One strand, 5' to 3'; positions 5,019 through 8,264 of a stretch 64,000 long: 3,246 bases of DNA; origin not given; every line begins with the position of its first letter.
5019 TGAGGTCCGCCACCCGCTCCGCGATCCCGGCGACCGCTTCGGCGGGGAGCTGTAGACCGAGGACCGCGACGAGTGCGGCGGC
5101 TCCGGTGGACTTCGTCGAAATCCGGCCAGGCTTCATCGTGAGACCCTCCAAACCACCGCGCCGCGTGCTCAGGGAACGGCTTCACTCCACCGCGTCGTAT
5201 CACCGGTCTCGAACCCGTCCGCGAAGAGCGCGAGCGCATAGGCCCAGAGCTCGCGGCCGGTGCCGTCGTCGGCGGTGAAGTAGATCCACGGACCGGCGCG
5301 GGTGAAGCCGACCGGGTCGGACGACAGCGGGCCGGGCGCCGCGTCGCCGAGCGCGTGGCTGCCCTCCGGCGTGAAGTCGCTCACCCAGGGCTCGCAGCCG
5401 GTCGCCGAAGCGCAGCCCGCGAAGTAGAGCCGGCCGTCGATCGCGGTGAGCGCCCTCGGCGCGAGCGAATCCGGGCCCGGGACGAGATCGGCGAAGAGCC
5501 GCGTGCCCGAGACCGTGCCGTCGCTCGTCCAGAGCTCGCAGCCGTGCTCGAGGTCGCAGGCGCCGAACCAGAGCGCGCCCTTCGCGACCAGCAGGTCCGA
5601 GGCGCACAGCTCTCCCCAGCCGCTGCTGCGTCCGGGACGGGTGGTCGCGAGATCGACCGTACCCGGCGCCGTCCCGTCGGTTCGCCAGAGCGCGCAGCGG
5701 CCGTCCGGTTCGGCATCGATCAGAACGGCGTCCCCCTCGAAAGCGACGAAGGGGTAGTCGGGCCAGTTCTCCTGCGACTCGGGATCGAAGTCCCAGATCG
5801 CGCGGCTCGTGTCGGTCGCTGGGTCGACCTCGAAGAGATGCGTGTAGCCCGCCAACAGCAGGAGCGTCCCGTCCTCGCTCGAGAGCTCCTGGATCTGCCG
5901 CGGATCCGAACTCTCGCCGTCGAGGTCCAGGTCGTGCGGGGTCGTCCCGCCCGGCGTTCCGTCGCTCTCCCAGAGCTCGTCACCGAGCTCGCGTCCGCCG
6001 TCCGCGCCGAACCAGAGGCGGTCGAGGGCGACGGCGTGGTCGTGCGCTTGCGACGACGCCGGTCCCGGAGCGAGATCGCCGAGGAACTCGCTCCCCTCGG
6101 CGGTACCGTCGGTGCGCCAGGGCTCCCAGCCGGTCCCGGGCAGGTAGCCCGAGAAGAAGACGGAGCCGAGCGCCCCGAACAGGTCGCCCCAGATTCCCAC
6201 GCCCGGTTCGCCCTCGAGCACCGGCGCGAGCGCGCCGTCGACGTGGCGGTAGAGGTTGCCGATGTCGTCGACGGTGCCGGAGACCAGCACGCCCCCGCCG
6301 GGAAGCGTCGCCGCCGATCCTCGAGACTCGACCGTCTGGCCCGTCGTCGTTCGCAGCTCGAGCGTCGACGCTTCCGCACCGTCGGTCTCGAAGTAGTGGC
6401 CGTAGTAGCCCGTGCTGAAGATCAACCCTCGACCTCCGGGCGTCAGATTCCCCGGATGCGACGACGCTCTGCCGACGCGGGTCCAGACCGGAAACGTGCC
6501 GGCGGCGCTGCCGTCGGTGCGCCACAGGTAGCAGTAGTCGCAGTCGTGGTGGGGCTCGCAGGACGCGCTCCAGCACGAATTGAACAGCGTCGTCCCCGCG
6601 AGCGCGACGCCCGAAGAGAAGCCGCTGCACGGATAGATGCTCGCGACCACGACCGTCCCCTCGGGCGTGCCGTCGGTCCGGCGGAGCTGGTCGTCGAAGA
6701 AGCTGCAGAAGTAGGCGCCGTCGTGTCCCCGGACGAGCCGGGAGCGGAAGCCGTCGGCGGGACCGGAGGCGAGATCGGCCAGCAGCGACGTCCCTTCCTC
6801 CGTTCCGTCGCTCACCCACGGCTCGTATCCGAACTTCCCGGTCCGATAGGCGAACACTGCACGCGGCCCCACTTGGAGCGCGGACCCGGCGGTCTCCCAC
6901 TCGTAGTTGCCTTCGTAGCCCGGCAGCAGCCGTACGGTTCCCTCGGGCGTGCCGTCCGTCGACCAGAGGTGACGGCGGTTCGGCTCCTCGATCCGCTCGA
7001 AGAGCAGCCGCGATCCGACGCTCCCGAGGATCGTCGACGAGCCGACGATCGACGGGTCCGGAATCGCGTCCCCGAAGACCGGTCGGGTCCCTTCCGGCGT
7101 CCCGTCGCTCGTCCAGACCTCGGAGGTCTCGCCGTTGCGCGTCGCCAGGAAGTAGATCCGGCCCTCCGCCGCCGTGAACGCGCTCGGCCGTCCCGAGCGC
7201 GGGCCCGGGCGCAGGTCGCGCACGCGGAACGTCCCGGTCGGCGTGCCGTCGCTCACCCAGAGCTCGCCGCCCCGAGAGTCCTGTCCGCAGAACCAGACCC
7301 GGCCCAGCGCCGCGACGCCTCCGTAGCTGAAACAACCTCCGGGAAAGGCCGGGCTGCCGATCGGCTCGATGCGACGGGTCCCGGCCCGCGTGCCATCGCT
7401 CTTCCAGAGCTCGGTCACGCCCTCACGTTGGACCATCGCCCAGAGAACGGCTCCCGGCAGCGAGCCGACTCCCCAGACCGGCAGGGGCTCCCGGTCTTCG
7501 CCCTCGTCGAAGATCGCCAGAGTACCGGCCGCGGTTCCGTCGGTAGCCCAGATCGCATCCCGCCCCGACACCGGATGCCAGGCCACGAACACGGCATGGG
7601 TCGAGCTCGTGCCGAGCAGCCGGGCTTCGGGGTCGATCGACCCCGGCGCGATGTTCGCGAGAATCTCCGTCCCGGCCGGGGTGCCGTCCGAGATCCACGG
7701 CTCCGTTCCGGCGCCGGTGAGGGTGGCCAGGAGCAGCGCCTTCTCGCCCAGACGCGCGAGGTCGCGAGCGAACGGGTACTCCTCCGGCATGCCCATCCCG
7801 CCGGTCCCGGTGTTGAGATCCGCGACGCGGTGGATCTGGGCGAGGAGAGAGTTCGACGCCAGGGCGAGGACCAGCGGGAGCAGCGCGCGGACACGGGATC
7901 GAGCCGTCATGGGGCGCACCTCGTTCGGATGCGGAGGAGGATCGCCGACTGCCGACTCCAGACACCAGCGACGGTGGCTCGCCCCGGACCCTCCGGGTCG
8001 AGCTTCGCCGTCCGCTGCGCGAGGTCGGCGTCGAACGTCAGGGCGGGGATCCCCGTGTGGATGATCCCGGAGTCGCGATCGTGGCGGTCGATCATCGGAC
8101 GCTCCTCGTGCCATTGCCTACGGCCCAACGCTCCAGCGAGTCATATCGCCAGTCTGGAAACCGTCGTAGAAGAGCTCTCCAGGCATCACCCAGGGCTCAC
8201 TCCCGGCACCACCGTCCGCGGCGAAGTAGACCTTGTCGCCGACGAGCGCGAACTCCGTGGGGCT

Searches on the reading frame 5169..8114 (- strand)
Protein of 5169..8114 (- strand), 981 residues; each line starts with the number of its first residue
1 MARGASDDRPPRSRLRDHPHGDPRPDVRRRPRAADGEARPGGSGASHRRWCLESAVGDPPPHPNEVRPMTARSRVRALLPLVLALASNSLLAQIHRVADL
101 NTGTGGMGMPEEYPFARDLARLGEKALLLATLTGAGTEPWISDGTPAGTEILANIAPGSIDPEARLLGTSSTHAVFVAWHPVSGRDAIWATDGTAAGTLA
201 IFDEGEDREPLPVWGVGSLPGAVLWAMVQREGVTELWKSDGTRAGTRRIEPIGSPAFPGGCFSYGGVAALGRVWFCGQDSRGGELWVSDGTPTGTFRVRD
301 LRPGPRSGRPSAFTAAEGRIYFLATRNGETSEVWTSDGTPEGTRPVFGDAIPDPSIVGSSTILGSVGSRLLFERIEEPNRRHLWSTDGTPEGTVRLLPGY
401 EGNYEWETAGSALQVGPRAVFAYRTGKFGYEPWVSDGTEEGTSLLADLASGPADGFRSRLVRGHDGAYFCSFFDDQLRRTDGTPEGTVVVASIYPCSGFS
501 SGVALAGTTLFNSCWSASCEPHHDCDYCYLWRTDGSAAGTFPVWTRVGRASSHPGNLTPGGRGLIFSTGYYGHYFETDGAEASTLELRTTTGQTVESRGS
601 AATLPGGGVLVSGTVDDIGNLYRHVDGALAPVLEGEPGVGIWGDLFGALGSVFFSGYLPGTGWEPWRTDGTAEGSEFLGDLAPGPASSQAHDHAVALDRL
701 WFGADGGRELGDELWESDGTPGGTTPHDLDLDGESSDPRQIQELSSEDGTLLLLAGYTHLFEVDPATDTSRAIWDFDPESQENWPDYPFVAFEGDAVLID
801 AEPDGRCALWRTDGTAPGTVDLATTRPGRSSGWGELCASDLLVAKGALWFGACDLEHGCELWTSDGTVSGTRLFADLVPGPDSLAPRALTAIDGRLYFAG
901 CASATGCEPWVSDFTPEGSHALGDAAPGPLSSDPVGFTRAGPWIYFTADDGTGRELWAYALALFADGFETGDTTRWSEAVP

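Call 37: search_protein_families(library=pfam, proteins=[window:5169-8114:-], max_evalue=0.001)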
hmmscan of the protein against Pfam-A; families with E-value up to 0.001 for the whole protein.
window:5169-8114:- (981 aa): 0 families

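Call 70: search_protein_families(library=ncbifam, proteins=[window:5169-8114:-], max_evalue=0.001)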
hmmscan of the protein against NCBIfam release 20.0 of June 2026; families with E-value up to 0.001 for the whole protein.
window:5169-8114:- (981 aa): 1 family
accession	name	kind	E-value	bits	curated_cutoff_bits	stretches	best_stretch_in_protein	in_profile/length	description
TIGR04534.2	ELWxxDGT_rpt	domain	5.8e-116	378.4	65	10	846-891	1-46/47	ELWxxDGT repeat protein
